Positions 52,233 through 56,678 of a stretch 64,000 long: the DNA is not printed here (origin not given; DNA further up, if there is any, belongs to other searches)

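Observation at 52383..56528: FAAL-ACAD-ACP tridomain: lipoinitiation with built-in acyl-ACP dehydrogenase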

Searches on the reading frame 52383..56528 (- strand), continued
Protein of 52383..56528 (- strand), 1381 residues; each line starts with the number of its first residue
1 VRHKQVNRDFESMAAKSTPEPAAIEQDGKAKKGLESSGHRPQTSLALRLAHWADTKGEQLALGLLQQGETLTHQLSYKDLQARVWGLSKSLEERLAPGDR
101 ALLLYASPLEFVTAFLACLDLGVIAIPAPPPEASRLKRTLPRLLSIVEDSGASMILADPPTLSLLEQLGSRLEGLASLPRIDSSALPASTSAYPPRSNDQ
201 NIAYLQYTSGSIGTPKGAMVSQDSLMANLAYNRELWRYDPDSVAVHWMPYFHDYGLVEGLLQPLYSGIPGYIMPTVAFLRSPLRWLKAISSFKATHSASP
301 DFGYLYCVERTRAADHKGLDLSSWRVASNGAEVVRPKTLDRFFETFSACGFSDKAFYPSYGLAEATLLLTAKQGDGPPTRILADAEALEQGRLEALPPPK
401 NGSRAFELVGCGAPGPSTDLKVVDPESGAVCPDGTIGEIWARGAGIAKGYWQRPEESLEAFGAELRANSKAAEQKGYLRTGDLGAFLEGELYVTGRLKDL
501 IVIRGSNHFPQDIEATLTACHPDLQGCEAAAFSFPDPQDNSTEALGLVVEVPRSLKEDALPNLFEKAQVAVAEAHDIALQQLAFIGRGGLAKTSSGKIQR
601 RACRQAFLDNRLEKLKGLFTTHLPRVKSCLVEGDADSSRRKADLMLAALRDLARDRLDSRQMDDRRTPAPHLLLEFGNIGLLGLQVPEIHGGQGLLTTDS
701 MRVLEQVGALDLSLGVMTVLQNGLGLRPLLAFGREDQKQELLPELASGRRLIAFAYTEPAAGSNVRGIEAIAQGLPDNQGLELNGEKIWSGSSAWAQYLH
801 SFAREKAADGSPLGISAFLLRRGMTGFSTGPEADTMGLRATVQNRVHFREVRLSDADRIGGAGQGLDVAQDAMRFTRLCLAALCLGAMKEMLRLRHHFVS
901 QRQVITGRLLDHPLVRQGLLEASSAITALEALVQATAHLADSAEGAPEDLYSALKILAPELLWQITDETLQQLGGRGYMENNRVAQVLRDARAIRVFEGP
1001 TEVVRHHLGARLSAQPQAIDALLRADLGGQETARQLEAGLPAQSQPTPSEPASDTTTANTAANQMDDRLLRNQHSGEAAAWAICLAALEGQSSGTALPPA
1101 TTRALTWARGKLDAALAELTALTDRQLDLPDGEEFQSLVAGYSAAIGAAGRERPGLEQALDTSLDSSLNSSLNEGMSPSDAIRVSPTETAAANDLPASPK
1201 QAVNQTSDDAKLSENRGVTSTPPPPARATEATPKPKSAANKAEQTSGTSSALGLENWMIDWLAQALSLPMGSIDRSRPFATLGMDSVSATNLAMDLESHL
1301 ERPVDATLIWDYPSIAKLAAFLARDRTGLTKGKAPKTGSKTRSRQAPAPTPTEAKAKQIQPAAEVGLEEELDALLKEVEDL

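Call 54: search_protein_families(library=pfam, proteins=[L002:7451-9400:-, L002:6101-8050:-, L002:4751-6700:-, L002:3401-5350:-, L002:2051-4000:-, L002:701-2650:-, L002:2-1300:-], max_evalue=0.00001)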
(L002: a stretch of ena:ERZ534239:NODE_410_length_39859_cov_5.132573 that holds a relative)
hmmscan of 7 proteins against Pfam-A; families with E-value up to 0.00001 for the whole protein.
L002:7451-9400:- (650 aa): 5 families
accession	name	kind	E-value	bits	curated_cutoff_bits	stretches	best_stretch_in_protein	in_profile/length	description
PF00109.32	ketoacyl-synt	-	2.6e-96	322.5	20.8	1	46-296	3-252/252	Beta-ketoacyl synthase, N-terminal domain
PF02801.28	Ketoacyl-synt_C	-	1.5e-42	144.8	20.8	1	304-418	1-118/119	Beta-ketoacyl synthase, C-terminal domain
PF16197.11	KAsynt_C_assoc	-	2.2e-13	51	33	1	421-521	1-87/111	Ketoacyl-synthetase C-terminal extension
PF00108.29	Thiolase_N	-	1.1e-08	35.3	26.4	1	197-253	62-120/260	Thiolase, N-terminal domain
PF00698.26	Acyl_transf_1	-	2.8e-07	30.8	32.7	1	592-650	1-65/319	Acyl transferase domain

L002:6101-8050:- (650 aa): 2 families
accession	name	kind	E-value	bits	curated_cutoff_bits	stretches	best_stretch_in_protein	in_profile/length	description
PF00698.26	Acyl_transf_1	-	6.6e-52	177.4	32.7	1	142-404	1-267/319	Acyl transferase domain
PF16197.11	KAsynt_C_assoc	-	2.8e-06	28.1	33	1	1-71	28-87/111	Ketoacyl-synthetase C-terminal extension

L002:4751-6700:- (650 aa): 3 families
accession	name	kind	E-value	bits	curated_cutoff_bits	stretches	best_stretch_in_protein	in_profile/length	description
PF08659.16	KR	-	3.3e-32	112.3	22.6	1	218-385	1-179/180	KR domain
PF00550.31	PP-binding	-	1.6e-13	51.1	20.8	1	489-554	1-65/67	Phosphopantetheine attachment site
PF00109.32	ketoacyl-synt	-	8.3e-10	39.1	20.8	1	579-649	2-85/252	Beta-ketoacyl synthase, N-terminal domain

L002:3401-5350:- (650 aa): 6 families
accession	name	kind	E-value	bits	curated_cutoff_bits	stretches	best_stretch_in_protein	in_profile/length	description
PF00109.32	ketoacyl-synt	-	1.2e-74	251.5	20.8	1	129-366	2-252/252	Beta-ketoacyl synthase, N-terminal domain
PF02801.28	Ketoacyl-synt_C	-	1.1e-34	119.4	20.8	1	374-492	1-118/119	Beta-ketoacyl synthase, C-terminal domain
PF16197.11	KAsynt_C_assoc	-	6.3e-17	62.4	33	1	495-589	1-90/111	Ketoacyl-synthetase C-terminal extension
PF00550.31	PP-binding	-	1.8e-13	51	20.8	1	39-104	1-65/67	Phosphopantetheine attachment site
PF22336.2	RhiE-like_linker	-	2.3e-07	31.1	27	1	564-627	2-64/67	RhiE-like, KS-MAT linker domain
PF00108.29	Thiolase_N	-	9.6e-06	25.6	26.4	0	268-331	63-129/260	Thiolase, N-terminal domain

L002:2051-4000:- (650 aa): 4 families
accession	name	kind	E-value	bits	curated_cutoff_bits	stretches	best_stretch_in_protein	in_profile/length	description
PF00698.26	Acyl_transf_1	-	1.6e-50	172.8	32.7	1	200-485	1-280/319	Acyl transferase domain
PF16197.11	KAsynt_C_assoc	-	4.8e-17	62.8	33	1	45-139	1-90/111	Ketoacyl-synthetase C-terminal extension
PF02801.28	Ketoacyl-synt_C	-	6.6e-11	42.7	20.8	1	2-42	78-118/119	Beta-ketoacyl synthase, C-terminal domain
PF22336.2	RhiE-like_linker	-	8.2e-08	32.6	27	1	114-177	2-64/67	RhiE-like, KS-MAT linker domain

L002:701-2650:- (650 aa): 7 families
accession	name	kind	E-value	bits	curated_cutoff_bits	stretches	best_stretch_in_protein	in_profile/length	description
PF08242.18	Methyltransf_12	-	9.7e-19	68.4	30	1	290-386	1-98/98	Methyltransferase domain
PF13489.12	Methyltransf_23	-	4.7e-15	56.1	27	1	280-440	19-162/164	Methyltransferase domain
PF08241.18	Methyltransf_11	-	1.1e-11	45.6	21.2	1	290-388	1-95/95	Methyltransferase domain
PF13649.12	Methyltransf_25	-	3.2e-11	44.2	27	1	289-384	1-97/97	Methyltransferase domain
PF08659.16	KR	-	9.4e-09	35.9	22.6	1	610-649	1-40/180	KR domain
PF13847.12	Methyltransf_31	-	3.3e-06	27.3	27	1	286-392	4-113/145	Methyltransferase domain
PF01209.24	Ubie_methyltran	-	5.8e-06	26.3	20.1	0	286-391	48-154/233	ubiE/COQ5 methyltransferase family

L002:2-1300:- (433 aa): 3 families
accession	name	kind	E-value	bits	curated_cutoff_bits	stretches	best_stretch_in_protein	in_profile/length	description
PF08659.16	KR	-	1.2e-51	175.6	22.6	1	160-331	1-179/180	KR domain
PF00106.31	adh_short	-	1.9e-11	44.3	26.6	1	163-314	4-162/195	short chain dehydrogenase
PF01370.27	Epimerase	-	2.5e-08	34.1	20.9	1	163-297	2-123/240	NAD dependent epimerase/dehydratase family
